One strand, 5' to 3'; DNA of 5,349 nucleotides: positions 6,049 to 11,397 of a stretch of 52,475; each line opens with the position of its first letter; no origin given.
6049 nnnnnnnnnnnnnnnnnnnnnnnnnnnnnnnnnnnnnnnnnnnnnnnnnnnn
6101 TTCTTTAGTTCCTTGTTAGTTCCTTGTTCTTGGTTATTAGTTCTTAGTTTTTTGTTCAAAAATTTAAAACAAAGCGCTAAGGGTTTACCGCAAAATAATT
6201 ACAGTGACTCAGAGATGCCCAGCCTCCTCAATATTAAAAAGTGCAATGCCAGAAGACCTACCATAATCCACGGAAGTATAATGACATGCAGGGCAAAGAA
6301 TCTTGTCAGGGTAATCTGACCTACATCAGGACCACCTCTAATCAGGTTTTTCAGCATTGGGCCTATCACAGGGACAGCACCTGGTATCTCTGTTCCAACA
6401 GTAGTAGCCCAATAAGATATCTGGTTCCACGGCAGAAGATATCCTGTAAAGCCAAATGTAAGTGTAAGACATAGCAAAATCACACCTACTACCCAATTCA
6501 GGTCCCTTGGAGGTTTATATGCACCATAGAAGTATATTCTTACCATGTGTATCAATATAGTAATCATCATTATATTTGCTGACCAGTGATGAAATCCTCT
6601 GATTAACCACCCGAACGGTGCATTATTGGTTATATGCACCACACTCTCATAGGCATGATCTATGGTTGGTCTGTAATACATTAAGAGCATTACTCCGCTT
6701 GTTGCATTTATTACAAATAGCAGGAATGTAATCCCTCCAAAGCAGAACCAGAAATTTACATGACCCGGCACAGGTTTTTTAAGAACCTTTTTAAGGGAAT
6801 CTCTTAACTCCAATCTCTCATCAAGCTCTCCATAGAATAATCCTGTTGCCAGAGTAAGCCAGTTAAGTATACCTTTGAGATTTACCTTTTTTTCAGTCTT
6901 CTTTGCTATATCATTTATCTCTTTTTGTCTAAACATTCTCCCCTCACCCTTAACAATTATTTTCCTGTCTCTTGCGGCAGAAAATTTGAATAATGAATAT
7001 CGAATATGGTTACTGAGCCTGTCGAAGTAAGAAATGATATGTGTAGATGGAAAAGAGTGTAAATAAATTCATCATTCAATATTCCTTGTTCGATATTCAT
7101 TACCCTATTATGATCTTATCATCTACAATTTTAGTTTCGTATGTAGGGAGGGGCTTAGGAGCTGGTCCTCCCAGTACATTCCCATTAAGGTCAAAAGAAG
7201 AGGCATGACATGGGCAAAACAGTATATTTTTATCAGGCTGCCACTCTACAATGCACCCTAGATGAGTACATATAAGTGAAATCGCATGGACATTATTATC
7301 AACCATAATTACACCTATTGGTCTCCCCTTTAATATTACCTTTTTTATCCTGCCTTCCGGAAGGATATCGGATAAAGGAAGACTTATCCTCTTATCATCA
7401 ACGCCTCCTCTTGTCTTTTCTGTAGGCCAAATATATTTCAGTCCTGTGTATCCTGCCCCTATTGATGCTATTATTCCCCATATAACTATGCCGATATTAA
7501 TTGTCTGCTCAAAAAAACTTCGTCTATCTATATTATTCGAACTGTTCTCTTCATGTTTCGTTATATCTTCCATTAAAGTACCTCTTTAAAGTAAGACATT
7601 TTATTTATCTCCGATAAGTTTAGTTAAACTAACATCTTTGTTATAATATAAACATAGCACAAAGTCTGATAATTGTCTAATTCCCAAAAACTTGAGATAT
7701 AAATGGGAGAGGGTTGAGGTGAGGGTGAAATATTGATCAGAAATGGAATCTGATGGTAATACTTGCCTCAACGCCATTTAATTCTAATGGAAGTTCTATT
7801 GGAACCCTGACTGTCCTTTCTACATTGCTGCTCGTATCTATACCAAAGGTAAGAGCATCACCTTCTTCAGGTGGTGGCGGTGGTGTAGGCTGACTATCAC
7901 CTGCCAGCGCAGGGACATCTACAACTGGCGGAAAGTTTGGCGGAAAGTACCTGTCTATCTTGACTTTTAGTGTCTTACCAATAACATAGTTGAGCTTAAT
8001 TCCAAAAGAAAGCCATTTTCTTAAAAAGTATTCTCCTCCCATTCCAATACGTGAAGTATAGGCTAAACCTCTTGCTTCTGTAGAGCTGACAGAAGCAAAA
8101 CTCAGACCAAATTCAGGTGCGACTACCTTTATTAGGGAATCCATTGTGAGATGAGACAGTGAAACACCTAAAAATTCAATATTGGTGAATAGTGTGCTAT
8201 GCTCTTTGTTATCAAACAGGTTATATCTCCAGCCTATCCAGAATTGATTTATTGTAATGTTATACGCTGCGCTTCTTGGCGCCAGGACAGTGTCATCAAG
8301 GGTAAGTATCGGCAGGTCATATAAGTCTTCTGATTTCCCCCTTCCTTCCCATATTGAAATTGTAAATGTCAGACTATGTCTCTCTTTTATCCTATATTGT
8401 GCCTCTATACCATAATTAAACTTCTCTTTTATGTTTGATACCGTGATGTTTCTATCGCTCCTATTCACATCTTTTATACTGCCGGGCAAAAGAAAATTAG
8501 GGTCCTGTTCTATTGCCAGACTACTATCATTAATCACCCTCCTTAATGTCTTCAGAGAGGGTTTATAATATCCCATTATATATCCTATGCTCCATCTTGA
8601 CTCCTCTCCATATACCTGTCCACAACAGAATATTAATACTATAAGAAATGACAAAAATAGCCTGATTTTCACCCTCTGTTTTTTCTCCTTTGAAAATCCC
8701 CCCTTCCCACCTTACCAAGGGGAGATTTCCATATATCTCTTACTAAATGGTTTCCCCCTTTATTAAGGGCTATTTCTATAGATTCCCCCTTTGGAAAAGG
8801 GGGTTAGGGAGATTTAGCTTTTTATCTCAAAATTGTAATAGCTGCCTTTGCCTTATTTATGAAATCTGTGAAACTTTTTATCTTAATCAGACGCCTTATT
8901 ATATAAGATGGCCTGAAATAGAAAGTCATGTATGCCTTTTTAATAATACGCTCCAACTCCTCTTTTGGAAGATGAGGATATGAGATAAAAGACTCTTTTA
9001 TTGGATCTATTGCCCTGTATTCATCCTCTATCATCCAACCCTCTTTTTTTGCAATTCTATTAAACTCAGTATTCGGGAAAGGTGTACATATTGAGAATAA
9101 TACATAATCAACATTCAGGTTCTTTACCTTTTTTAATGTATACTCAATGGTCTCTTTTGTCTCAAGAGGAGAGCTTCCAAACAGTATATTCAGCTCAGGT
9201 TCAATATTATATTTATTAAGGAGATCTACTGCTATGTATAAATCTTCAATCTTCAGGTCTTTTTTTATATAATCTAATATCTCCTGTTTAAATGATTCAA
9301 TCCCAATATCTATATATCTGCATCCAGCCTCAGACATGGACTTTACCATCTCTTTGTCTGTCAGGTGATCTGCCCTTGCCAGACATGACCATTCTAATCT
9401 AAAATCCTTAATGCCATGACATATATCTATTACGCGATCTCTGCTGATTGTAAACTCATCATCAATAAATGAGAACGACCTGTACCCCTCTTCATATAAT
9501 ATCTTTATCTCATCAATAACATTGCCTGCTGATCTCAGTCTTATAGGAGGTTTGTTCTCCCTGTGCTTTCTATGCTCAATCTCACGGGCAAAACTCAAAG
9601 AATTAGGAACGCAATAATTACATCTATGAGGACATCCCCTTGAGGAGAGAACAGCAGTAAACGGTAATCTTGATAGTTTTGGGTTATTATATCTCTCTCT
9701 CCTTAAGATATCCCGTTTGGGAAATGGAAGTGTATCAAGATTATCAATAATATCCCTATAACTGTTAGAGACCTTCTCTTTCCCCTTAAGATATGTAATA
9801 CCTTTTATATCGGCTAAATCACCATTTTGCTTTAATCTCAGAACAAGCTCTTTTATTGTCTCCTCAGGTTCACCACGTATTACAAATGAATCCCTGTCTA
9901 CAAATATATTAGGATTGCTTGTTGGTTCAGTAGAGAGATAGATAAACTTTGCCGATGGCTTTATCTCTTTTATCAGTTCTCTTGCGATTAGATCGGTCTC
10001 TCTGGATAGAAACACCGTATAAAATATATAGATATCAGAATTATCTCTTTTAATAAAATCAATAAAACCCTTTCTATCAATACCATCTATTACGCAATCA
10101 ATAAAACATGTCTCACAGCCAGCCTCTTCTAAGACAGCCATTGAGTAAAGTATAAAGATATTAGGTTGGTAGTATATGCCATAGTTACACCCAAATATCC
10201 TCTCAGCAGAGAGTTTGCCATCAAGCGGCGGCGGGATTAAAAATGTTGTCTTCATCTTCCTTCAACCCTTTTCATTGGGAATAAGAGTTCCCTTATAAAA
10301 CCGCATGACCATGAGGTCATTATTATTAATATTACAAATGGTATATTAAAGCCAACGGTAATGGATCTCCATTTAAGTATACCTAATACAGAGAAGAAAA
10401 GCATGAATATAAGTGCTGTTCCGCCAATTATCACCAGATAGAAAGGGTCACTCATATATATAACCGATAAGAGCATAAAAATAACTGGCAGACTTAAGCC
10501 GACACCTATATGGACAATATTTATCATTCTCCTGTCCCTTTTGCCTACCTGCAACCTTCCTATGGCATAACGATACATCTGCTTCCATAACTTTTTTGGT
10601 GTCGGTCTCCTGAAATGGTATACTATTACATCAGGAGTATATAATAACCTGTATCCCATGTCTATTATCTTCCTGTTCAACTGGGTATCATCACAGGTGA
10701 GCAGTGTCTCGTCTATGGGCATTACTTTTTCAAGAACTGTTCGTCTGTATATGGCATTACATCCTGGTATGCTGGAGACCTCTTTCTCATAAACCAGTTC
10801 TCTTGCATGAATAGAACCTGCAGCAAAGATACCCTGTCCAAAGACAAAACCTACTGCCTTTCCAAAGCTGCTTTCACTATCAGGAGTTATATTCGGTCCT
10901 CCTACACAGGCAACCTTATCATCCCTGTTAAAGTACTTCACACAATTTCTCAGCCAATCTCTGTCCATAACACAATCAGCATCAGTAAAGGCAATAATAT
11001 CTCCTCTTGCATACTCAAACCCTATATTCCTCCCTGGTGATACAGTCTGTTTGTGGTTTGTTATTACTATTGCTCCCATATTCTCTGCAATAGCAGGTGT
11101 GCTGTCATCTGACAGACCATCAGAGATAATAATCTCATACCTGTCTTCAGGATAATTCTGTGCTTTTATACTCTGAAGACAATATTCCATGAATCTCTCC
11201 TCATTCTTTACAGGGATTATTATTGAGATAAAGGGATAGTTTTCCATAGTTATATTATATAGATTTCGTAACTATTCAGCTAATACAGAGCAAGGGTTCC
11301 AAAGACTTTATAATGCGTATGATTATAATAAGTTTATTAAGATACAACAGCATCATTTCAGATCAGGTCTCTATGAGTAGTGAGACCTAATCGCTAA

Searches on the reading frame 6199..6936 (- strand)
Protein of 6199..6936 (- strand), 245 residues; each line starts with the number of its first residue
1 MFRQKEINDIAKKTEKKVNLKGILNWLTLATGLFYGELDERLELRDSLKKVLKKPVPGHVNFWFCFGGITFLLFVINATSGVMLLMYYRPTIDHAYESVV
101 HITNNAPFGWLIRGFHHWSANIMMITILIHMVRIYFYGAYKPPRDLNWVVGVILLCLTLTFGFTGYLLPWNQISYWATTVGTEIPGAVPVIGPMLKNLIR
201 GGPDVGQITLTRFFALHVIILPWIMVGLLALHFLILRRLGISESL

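Call 3: search_protein_families(library=pfam, proteins=[window:6199-6936:-], max_evalue=0.01)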
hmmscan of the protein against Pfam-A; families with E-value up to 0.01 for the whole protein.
window:6199-6936:- (245 aa): 3 families
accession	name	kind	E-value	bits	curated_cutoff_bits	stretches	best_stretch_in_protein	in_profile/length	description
PF00033.24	Cytochrome_B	-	7.9e-61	205.6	27.2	1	53-239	3-188/189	Cytochrome b/b6/petB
PF13631.11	Cytochrom_B_N_2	-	3.1e-43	148.1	27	1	121-239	1-119/169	Cytochrome b(N-terminal)/b6/petB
PF14358.11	DUF4405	-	0.0072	17.3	26.7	1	69-132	5-63/66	Domain of unknown function (DUF4405)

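Call 4: search_protein_families(library=ncbifam, proteins=[window:6199-6936:-], max_evalue=0.01)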
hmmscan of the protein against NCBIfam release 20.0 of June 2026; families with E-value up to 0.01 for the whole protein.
window:6199-6936:- (245 aa): 4 families
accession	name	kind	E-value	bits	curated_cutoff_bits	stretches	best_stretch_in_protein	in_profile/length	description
NF002990.0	PRK03735.1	subfamily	1e-81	274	325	1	35-244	6-222/223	cytochrome b6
NF040969.1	cytb_ExtP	equivalog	2.5e-75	252.8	290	1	59-243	20-204/205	selenite/tellurite reduction operon b-type cytochrome ExtP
NF050120.1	bc1_QcrB_actin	exception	4.7e-41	141.1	500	1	38-236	2-215/458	cytochrome bc1 complex cytochrome b subunit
NF041076.1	cyt_b_SoxC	equivalog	6e-32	111.2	740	1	59-242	25-201/542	proton pump complex cytochrome B SoxC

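Call 18: search_solved_structures(query=window:6199-6936:-, max_evalue=0.00001)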
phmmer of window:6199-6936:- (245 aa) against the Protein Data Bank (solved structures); distinct sequences matched with E-value up to 0.00001: 53.
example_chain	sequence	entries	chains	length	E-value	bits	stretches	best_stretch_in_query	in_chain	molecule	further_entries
2zt9_A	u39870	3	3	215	2.8e-68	233.2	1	35-243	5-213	Cytochrome b6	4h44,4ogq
1vf5_A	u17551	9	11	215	4.8e-68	232.4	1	35-243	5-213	CYTOCHROME B6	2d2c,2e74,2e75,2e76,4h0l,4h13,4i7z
7r0w_I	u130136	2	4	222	1.1e-67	231.2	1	38-243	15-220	Cytochrome b6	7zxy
6rqf_I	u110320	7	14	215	2.9e-65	223.3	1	35-243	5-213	Cytochrome b6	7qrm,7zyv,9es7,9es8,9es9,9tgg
1q90_B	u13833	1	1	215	4.4e-65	222.7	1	35-243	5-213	Cytochrome b6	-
8smr_I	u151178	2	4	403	5.1e-44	153.7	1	53-241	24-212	Cytochrome b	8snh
7jrg_C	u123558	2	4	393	6.2e-42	146.9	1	51-242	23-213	COB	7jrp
8e73_C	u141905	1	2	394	6.2e-42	146.9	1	51-242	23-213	COB (cyt b)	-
8bel_C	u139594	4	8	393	2.4e-41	145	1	51-242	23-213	Cytochrome b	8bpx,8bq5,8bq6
29ye_B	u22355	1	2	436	2.8e-41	144.7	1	39-237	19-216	Cytochrome b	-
1zrt_C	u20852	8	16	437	2.8e-41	144.7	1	39-237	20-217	Cytochrome b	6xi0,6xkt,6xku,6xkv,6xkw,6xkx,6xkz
29xz_B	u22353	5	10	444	2.9e-41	144.7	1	39-237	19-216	Cytochrome b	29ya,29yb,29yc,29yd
6kls_B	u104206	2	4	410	1.4e-39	139.1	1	38-243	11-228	cytochrome b subunit | Cytochrome b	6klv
7rja_K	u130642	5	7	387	6.8e-39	136.9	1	51-241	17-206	Cytochrome b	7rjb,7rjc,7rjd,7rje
8zno_C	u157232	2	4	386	7.9e-39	136.7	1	51-242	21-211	Cytochrome b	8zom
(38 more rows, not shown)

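Call 31: find_homologous_proteins(query=window:6199-6936:-, max_evalue=1e-40)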
Query window:6199-6936:- (245 aa): 7147 proteins with E <= 1e-40 among 8000 candidates; the best 120 are listed.
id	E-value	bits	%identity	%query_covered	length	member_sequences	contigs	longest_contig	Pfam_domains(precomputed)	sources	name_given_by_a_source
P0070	6.0e-163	558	100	100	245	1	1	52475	PF00033.25,PF13631.12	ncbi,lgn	ncbi:MAG: cytochrome bc complex cytochrome b subunit [Nitrospirota bacterium]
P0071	3.5e-116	405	68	98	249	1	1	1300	PF00033.25,PF13631.12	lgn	-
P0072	4.9e-115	401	69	99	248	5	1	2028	PF00033.25,PF13631.12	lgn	-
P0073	6.1e-115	401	66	99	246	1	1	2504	PF00033.25,PF13631.12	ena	-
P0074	8.6e-115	400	70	99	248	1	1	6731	PF00033.25,PF13631.12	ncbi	-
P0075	2.5e-114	399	66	99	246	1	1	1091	PF00033.25,PF13631.12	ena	-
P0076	2.9e-114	399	68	98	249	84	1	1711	PF00033.25,PF13631.12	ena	-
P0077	1.9e-113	396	70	96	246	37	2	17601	PF00033.25,PF13631.12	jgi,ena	-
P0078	3.8e-112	392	66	99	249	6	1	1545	PF00033.25,PF13631.12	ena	-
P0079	2.4e-111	389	66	99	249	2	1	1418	PF00033.25,PF13631.12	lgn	-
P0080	3.2e-109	382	69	96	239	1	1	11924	PF00033.25,PF13631.12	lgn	-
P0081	5.5e-104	365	64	100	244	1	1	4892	PF00033.25,PF13631.12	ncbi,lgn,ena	-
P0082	6.5e-104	365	65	94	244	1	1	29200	PF00033.25,PF13631.12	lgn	-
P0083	2.9e-103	363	64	100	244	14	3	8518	PF00033.25,PF13631.12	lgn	-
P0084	1.5e-102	360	68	94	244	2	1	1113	PF14358.12,PF00033.25,PF13631.12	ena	-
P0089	2.6e-101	356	63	99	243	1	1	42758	PF00033.25,PF13631.12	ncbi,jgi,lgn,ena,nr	ncbi:MAG: cytochrome b N-terminal domain-containing protein [Nitrospirota bacterium]|nr:cytochrome b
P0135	4.6e-97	342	61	96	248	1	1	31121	PF00033.25,PF13631.12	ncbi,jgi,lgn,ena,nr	ncbi:MAG: cytochrome b N-terminal domain-containing protein [Nitrospirota bacterium]|nr:cytochrome b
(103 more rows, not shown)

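Call 33: find_encoding_contigs(protein=P0089, flank=6000, max_places=4)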
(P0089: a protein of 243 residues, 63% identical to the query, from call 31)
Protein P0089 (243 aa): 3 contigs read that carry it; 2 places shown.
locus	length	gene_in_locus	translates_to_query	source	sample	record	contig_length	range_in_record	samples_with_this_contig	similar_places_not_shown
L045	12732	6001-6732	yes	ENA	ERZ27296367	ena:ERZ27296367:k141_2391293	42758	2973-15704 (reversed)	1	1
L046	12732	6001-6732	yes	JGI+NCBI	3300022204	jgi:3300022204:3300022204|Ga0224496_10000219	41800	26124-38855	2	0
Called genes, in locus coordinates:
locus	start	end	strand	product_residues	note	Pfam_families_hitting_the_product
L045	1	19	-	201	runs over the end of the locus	PF00127:Copper-bind (weak)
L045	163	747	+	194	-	PF02082:Rrf2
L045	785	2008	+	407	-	PF00266:Aminotran_5, PF01053:Cys_Met_Meta_PP (weak), PF00155:Aminotran_1_2, PF01041:DegT_DnrJ_EryC1 (weak)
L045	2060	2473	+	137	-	PF01592:NifU_N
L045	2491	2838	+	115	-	PF00111:Fer2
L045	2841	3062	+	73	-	PF04384:Fe-S_assembly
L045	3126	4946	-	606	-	-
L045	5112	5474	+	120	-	PF00034:Cytochrom_C, PF13442:Cytochrome_CBB3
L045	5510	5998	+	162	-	PF00355:Rieske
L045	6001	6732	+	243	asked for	PF00033:Cytochrome_B, PF13631:Cytochrom_B_N_2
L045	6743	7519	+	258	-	PF00571:CBS, PF00032:Cytochrom_B_C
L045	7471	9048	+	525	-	PF22085:NorB_cytochrome_c-like (faint), PF00034:Cytochrom_C, PF13442:Cytochrome_CBB3 (weak), PF02433:FixO (weak)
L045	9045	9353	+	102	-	-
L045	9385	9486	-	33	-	-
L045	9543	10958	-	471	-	PF00072:Response_reg, PF00158:Sigma54_activat, PF14532:Sigma54_activ_2, PF07728:AAA_5 (weak), PF25601:AAA_lid_14, PF02954:HTH_8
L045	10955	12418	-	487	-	PF00989:PAS, PF08448:PAS_4 (faint), PF13188:PAS_8 (weak), PF00512:HisKA, PF02518:HATPase_c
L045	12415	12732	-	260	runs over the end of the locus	PF06750:A24_N_bact, PF01478:Peptidase_A24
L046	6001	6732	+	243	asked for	PF00033:Cytochrome_B, PF13631:Cytochrom_B_N_2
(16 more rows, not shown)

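Call 34: find_encoding_contigs(protein=P0135, flank=6000, max_places=4)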
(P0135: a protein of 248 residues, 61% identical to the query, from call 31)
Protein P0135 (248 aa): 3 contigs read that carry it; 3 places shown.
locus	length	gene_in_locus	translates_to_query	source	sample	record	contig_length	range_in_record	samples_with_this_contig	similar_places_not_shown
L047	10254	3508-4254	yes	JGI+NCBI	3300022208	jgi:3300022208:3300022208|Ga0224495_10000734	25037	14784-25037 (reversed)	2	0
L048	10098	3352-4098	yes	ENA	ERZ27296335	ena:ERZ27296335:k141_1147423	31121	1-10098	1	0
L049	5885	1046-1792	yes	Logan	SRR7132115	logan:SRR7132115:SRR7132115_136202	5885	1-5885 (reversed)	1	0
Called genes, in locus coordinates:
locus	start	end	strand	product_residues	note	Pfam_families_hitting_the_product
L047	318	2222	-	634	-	-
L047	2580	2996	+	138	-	PF00034:Cytochrom_C, PF13442:Cytochrome_CBB3 (weak)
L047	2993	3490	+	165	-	PF00355:Rieske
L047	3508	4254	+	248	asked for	PF00033:Cytochrome_B, PF13631:Cytochrom_B_N_2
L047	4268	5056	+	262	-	PF00571:CBS, PF00032:Cytochrom_B_C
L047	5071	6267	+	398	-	PF13442:Cytochrome_CBB3 (weak), PF00034:Cytochrom_C, PF02433:FixO (weak), PF13442:Cytochrome_CBB3 (weak), PF00034:Cytochrom_C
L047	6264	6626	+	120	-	-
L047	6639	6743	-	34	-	-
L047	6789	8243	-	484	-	PF00072:Response_reg, PF00158:Sigma54_activat, PF14532:Sigma54_activ_2, PF25601:AAA_lid_14, PF02954:HTH_8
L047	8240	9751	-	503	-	-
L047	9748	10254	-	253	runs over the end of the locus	PF06750:A24_N_bact, PF01478:Peptidase_A24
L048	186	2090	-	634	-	-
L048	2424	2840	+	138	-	PF00034:Cytochrom_C, PF13442:Cytochrome_CBB3 (weak)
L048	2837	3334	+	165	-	PF00355:Rieske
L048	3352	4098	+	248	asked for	PF00033:Cytochrome_B, PF13631:Cytochrom_B_N_2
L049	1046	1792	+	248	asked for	PF00033:Cytochrome_B, PF13631:Cytochrom_B_N_2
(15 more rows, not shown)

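Call 60: find_encoding_contigs(protein=P0077, flank=8000, max_places=4)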
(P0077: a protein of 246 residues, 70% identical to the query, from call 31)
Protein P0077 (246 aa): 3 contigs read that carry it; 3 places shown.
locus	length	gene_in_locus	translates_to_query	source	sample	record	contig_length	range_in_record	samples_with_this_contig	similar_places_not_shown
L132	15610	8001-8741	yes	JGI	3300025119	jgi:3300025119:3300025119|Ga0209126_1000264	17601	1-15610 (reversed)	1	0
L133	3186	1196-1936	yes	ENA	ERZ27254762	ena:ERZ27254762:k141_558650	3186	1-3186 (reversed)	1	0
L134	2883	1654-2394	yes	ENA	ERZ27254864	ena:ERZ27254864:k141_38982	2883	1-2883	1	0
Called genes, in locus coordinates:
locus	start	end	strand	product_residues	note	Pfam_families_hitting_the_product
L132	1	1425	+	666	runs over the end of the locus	PF00999:Na_H_Exchanger, PF02254:TrkA_N, PF02080:TrkA_C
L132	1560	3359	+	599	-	PF06480:FtsH_ext, PF06068:TIP49 (weak), PF07728:AAA_5 (faint), PF00004:AAA, PF17862:AAA_lid_3, PF01434:Peptidase_M41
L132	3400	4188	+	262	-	PF00809:Pterin_bind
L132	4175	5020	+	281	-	PF19293:CdaA_N, PF02457:DAC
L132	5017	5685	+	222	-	PF07949:YbbR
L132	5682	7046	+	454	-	PF02878:PGM_PMM_I, PF02879:PGM_PMM_II, PF02880:PGM_PMM_III, PF00408:PGM_PMM_IV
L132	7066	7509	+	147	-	PF13442:Cytochrome_CBB3 (weak), PF00034:Cytochrom_C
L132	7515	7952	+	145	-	PF00355:Rieske, PF13806:Rieske_2 (weak)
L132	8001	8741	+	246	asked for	PF00033:Cytochrome_B, PF13631:Cytochrom_B_N_2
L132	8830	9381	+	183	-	PF01814:Hemerythrin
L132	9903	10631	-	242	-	PF24481:CT398_CC, PF06009: (faint), PF02591:Zn_ribbon_9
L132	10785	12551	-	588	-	PF03979:Sigma70_r1_1, PF00140:Sigma70_r1_2, PF04546:Sigma70_ner (weak), PF04542:Sigma70_r2, PF04539:Sigma70_r3, PF04545:Sigma70_r4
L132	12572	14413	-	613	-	PF01807:Zn_ribbon_DnaG, PF08275:DNAG_N, PF01751:Toprim, PF13155:Toprim_2, PF13362:Toprim_3, PF13662:Toprim_4, PF10410:DnaB_bind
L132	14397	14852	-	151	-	PF09424:YqeY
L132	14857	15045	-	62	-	PF01165:Ribosomal_S21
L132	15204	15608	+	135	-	?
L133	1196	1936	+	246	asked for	PF00033:Cytochrome_B, PF13631:Cytochrom_B_N_2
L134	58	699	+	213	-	PF02880:PGM_PMM_III, PF00408:PGM_PMM_IV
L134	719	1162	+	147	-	PF13442:Cytochrome_CBB3 (weak), PF00034:Cytochrom_C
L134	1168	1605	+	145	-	PF00355:Rieske, PF13806:Rieske_2 (weak)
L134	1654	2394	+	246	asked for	PF00033:Cytochrome_B, PF13631:Cytochrom_B_N_2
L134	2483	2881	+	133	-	?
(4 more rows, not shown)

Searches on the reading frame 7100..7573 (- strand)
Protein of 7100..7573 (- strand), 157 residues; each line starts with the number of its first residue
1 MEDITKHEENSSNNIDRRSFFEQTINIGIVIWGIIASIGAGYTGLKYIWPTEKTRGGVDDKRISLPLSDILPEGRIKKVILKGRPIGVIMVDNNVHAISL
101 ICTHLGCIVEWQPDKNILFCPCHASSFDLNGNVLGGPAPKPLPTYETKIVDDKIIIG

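Call 3: search_protein_families(library=pfam, proteins=[window:7100-7573:-], max_evalue=0.01)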
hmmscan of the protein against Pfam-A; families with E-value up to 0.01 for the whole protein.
window:7100-7573:- (157 aa): 2 families
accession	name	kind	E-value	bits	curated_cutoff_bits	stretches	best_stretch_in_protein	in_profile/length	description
PF00355.32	Rieske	-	3.1e-14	53.1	20.3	1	69-146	9-88/88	Rieske [2Fe-2S] domain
PF13806.12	Rieske_2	-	6.6e-05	23.2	27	1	67-156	8-103/104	Rieske-like [2Fe-2S] domain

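Call 4: search_protein_families(library=ncbifam, proteins=[window:7100-7573:-], max_evalue=0.01)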
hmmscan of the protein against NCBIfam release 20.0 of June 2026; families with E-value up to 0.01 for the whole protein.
window:7100-7573:- (157 aa): 12 families
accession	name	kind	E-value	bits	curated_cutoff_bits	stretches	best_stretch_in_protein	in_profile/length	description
NF010001.0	PRK13474.1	subfamily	2.3e-20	72.6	154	1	9-156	6-161/178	cytochrome b6-f complex iron-sulfur subunit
NF045928.1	Cytb6fFeSPetC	equivalog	2.6e-20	72.5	250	1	10-155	7-162/179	cytochrome b6-f complex iron-sulfur subunit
TIGR01416.1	Rieske_proteo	equivalog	3.5e-16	59.7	97.4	1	94-156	108-175/176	ubiquinol-cytochrome c reductase iron-sulfur subunit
NF050121.1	bc1_QcrA_actin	exception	1.4e-12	47.8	275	1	93-149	238-297/319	cytochrome bc1 complex Rieske iron-sulfur subunit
NF007422.0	PRK09965.1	equivalog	2.1e-10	40.6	113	1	71-156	12-98/106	bifunctional 3-phenylpropionate/cinnamic acid dioxygenase ferredoxin subunit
TIGR02694.1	arsenite_ox_S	equivalog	3.2e-10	40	95.65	1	62-152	16-110/129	arsenate reductase (azurin) small subunit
NF042948.2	3PPDioc_HcaC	equivalog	6e-08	32.9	150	1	67-156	8-100/105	3-phenylpropionate/cinnamic acid dioxygenase ferredoxin subunit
NF041174.1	SDX_Thmprot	equivalog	2.7e-07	30.7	170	1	86-136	27-79/109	sulredoxin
NF041683.1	ant_diox_AndAb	equivalog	8.9e-07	29.1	150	1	71-156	11-98/100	anthranilate 1,2-dioxygenase ferredoxin subunit AndAb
TIGR02377.1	MocE_fam_FeS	subfamily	0.00057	19.9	136.15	1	91-156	32-99/101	MocE family 2Fe-2S type ferredoxin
TIGR03171.1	soxL2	equivalog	0.0056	15.7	582.1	0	116-144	231-261/321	Rieske iron-sulfur protein SoxL2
TIGR02378.1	nirD_assim_sml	equivalog_domain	0.0074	16.4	74.65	0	77-156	17-103/105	nitrite reductase small subunit NirD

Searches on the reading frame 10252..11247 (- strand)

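Call 57: search_protein_families(library=pfam, proteins=[window:10252-11247:-], max_evalue=0.00001)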
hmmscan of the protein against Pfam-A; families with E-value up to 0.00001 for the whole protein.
window:10252-11247:- (331 aa): 5 families
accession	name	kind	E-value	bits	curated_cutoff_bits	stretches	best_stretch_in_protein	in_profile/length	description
PF00535.33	Glycos_transf_2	-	8.1e-32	110.9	23.3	1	8-175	1-167/168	Glycosyl transferase family 2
PF13641.12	Glyco_tranf_2_3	-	3.5e-20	73.4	27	1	7-226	3-226/230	Glycosyltransferase like family 2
PF13632.12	Glyco_trans_2_3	-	2.1e-17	64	27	1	84-283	1-197/198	Glycosyl transferase family group 2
PF10111.15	Glyco_tranf_2_2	-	1.5e-08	34.9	27.3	1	8-104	1-104/276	Glycosyltransferase like family 2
PF13506.12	Glyco_transf_21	-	9.5e-07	28.9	21.7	1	75-228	24-173/174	Glycosyl transferase family 21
